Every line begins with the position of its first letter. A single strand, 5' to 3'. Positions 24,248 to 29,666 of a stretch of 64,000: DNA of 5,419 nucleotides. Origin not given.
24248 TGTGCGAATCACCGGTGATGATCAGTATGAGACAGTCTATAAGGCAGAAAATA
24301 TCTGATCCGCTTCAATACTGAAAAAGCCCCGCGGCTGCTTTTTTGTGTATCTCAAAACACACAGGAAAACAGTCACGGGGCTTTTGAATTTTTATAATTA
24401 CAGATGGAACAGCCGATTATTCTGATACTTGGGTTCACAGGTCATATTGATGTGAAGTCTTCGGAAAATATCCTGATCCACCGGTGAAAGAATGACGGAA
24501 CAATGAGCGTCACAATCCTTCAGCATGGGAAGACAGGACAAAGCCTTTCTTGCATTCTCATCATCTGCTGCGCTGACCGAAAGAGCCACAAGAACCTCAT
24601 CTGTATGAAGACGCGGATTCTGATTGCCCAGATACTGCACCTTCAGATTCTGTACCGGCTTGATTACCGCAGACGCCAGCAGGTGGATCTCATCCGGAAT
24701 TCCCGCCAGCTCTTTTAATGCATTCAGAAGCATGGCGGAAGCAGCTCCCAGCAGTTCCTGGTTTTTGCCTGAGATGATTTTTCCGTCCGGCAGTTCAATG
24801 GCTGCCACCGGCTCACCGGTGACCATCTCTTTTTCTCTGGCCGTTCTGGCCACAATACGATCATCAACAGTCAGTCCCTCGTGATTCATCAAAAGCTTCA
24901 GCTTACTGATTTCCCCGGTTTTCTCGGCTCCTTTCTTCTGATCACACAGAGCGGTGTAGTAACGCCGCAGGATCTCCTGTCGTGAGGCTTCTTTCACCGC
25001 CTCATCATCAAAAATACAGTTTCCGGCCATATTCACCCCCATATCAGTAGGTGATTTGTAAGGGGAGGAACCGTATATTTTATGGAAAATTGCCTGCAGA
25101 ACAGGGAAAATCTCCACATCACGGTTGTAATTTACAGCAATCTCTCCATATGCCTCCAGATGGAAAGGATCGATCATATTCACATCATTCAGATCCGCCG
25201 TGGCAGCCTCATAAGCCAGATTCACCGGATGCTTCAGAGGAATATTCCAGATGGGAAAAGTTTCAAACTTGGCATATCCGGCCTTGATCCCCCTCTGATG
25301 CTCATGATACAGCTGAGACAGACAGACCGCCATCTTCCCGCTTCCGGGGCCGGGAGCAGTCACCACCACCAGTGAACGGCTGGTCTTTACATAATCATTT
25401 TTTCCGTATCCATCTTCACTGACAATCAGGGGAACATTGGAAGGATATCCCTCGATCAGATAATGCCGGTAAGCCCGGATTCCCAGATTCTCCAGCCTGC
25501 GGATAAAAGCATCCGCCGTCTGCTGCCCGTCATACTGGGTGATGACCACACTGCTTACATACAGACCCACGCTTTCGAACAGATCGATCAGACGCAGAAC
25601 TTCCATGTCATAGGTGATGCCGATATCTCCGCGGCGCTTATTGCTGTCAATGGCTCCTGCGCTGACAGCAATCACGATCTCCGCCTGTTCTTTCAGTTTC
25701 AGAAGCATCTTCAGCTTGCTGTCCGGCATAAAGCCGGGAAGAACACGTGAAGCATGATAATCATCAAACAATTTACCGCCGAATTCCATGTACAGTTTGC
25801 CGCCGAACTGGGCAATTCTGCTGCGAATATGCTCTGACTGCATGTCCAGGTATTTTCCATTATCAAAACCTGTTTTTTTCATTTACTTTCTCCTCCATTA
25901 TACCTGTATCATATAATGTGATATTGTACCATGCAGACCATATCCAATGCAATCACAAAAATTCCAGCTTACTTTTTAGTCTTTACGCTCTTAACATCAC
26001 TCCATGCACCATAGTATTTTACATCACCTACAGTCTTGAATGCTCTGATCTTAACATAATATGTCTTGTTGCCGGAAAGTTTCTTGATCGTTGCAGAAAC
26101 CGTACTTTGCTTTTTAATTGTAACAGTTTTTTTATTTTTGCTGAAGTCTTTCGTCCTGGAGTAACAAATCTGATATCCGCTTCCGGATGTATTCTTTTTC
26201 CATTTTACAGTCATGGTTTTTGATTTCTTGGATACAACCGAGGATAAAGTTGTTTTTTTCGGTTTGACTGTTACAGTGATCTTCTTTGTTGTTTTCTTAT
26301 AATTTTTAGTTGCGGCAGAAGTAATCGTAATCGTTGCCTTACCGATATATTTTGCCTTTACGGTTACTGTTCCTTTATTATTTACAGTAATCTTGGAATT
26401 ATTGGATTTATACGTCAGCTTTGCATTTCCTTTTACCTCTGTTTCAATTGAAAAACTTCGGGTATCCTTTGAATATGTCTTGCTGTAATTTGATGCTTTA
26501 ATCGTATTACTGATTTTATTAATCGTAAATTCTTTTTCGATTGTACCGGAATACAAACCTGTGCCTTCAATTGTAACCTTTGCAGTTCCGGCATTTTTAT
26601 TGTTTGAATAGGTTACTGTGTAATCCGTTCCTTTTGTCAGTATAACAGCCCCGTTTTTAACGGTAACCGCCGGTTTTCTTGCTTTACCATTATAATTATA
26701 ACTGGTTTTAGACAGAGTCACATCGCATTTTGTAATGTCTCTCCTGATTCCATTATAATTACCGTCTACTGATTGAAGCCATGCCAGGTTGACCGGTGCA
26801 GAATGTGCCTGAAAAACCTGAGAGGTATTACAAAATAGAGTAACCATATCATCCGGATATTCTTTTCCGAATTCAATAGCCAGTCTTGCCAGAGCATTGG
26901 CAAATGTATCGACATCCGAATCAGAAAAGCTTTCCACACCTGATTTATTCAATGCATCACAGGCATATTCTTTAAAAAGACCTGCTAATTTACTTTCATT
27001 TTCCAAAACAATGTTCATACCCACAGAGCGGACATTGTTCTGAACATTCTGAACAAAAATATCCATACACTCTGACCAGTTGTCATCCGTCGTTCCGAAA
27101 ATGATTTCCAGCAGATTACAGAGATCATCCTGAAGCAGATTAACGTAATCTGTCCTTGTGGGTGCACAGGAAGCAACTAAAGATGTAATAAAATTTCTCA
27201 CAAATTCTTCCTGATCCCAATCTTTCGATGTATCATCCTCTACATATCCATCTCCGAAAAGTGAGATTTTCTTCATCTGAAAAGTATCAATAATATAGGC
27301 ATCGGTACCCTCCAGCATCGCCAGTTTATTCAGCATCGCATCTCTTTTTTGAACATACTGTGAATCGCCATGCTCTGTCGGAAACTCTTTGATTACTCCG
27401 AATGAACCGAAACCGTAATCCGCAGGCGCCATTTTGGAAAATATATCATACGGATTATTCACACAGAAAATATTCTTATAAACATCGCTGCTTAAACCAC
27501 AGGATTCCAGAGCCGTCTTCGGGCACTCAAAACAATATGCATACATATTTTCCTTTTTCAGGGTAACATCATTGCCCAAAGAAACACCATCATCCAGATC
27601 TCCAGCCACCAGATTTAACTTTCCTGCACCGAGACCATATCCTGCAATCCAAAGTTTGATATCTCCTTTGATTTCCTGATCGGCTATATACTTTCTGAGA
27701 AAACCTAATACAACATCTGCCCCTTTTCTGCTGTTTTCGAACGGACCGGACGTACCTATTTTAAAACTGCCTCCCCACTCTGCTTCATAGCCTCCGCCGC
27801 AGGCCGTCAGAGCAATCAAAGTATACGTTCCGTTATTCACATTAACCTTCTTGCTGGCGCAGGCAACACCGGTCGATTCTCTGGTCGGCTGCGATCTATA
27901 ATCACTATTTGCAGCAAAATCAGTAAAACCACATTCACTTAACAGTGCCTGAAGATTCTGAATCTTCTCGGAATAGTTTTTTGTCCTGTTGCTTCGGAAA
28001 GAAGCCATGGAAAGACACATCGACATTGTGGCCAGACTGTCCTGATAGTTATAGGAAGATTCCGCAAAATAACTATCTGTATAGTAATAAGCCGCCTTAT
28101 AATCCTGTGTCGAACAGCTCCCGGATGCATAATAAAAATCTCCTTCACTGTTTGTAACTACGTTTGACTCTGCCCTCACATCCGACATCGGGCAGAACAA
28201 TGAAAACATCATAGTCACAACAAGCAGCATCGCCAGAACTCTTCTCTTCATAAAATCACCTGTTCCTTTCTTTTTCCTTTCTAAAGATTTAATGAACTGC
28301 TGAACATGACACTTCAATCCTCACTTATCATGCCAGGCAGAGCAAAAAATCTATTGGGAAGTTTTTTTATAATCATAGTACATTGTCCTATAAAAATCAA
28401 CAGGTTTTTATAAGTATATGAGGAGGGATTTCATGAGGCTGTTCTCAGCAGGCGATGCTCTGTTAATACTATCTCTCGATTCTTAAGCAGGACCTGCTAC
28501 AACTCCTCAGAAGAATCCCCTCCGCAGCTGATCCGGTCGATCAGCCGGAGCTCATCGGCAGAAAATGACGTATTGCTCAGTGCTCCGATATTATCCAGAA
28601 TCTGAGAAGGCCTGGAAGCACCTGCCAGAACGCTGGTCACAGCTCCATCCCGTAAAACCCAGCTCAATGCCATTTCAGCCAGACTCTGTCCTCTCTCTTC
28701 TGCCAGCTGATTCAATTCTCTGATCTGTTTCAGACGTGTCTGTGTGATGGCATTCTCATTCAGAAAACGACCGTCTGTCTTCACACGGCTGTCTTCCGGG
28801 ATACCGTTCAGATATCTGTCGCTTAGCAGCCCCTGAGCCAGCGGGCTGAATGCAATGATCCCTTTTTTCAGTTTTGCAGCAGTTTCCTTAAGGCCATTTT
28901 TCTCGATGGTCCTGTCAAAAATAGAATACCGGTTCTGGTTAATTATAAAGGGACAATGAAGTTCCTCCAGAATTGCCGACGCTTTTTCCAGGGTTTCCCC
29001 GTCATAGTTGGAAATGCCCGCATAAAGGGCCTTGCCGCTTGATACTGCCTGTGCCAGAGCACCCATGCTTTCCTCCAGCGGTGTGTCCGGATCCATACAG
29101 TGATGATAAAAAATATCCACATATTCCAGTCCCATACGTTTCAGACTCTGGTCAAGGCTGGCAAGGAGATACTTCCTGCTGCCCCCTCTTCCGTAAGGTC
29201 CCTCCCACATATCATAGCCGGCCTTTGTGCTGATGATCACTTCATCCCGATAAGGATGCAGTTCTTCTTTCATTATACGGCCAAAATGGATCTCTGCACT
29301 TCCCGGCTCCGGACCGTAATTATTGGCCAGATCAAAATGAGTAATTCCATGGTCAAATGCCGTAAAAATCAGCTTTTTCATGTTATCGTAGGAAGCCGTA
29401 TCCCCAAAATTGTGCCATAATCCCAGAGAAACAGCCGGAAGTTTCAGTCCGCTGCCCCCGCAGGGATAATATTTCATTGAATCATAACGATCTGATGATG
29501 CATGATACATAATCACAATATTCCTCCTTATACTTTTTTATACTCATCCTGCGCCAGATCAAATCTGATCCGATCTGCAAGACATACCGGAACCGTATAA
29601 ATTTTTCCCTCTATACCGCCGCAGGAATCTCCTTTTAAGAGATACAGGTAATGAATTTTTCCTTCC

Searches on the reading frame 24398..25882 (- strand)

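Call 7: search_protein_families(library=pfam, proteins=[window:24398-25882:-], max_evalue=0.001)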
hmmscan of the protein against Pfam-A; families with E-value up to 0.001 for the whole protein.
window:24398-25882:- (494 aa): 2 families
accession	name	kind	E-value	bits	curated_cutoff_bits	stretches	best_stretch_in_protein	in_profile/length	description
PF08903.17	DUF1846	-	6.4e-181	600.9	27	1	5-334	2-331/333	Domain of unknown function DUF1846, N-terminal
PF20921.3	DUF1846_C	-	1.1e-64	217.2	27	1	341-492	2-153/153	Domain of unknown function DUF1846, C-terminal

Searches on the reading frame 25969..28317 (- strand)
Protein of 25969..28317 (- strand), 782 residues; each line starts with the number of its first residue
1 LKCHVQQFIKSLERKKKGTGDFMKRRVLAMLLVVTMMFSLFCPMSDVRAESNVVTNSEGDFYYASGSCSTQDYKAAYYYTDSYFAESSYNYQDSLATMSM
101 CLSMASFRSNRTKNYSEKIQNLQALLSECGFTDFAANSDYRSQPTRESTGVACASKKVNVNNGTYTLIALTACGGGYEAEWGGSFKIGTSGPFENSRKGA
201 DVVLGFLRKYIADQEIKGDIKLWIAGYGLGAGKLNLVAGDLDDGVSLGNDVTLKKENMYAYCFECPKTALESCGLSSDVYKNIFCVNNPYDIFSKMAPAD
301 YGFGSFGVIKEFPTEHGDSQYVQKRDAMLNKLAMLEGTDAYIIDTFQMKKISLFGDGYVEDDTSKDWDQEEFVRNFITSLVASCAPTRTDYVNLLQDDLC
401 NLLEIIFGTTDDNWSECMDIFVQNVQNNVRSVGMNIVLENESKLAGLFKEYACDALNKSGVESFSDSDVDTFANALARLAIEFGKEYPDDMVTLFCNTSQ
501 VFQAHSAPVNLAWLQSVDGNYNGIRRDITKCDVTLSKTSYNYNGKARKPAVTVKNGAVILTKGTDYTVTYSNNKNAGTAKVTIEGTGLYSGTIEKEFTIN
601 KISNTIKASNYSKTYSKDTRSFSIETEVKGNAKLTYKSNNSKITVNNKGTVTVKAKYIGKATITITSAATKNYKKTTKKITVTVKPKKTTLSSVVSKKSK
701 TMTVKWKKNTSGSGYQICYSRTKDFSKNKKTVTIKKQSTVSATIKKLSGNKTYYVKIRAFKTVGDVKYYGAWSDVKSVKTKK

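Call 7: search_protein_families(library=pfam, proteins=[window:25969-28317:-], max_evalue=0.001)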
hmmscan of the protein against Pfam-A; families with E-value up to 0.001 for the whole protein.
window:25969-28317:- (782 aa): 3 families
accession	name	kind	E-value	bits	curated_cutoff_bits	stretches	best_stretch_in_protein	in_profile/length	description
PF16656.11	Pur_ac_phosph_N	-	3.8e-05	24.6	30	1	694-780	8-93/93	Purple acid Phosphatase, N-terminal domain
PF00041.27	fn3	-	0.0001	22.9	25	1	694-765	8-74/84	Fibronectin type III domain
PF20578.4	aBig_2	-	0.00026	21.2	27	1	616-686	19-88/89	Atrophied bacterial Ig domain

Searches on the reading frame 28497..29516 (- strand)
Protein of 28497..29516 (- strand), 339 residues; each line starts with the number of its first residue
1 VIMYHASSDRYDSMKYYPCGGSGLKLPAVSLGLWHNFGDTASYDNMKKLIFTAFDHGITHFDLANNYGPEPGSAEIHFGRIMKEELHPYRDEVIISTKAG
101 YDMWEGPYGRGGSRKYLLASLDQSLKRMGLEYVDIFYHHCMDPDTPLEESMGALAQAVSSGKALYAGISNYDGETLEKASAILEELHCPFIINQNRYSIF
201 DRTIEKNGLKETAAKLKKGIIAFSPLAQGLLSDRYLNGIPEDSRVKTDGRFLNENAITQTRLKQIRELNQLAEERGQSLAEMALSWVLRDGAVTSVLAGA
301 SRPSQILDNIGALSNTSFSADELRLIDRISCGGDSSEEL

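Call 7: search_protein_families(library=pfam, proteins=[window:28497-29516:-], max_evalue=0.001)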
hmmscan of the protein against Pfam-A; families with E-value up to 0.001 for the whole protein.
window:28497-29516:- (339 aa): 1 family
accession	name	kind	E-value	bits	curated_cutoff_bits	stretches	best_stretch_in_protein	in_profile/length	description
PF00248.27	Aldo_ket_red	-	4.1e-72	243.2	24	1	29-329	2-289/291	Aldo/keto reductase family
